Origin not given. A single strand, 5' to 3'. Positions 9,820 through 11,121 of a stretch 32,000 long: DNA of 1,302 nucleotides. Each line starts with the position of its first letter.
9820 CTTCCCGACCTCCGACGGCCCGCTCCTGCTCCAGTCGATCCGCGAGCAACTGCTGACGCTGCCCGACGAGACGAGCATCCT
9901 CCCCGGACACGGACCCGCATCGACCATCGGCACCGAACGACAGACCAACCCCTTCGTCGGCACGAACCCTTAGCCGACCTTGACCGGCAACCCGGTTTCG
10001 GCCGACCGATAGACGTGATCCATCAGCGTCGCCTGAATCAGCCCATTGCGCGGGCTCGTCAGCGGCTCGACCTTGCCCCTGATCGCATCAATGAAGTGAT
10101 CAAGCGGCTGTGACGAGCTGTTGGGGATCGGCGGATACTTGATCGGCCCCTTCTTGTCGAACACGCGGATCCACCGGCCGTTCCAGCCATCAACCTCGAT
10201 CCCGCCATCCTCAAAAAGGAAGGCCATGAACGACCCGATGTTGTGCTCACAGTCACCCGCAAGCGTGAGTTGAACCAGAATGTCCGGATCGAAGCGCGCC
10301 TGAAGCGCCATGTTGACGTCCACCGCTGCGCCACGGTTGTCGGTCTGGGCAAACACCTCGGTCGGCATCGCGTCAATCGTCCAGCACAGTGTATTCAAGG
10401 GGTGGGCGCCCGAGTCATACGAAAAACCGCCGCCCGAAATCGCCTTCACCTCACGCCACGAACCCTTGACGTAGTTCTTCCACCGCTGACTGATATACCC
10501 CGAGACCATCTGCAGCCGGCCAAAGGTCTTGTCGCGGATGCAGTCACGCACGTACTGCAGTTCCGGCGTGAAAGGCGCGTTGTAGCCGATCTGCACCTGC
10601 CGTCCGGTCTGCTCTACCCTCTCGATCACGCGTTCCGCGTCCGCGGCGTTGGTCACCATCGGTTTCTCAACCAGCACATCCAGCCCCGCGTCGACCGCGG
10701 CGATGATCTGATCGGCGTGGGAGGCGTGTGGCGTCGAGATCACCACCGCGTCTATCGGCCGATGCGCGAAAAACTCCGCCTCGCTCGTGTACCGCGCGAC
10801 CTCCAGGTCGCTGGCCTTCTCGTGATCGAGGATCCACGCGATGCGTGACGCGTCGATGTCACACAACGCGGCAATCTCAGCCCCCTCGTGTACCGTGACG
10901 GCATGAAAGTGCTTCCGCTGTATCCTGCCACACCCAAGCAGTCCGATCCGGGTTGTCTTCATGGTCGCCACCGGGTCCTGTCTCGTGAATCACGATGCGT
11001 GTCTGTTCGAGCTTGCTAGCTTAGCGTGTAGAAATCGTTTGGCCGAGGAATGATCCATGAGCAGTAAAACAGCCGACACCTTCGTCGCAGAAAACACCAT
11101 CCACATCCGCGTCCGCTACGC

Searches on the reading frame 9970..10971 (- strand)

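Call 67: search_protein_families(library=pfam, max_evalue=0.00001, proteins=[window:9970-10971:-])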
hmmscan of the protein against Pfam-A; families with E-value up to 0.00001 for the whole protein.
window:9970-10971:- (333 aa): 3 families
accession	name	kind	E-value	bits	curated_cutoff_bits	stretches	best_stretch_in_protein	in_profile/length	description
PF01408.29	GFO_IDH_MocA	-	5.2e-24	85.7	24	1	8-130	2-120/120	Oxidoreductase family, NAD-binding Rossmann fold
PF22725.1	GFO_IDH_MocA_C3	-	1.7e-15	57.5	27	1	139-245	2-110/124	GFO/IDH/MocA C-terminal domain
PF02894.22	GFO_IDH_MocA_C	-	2.3e-13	50.9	22.9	1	142-332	1-218/218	Oxidoreductase family, C-terminal alpha/beta domain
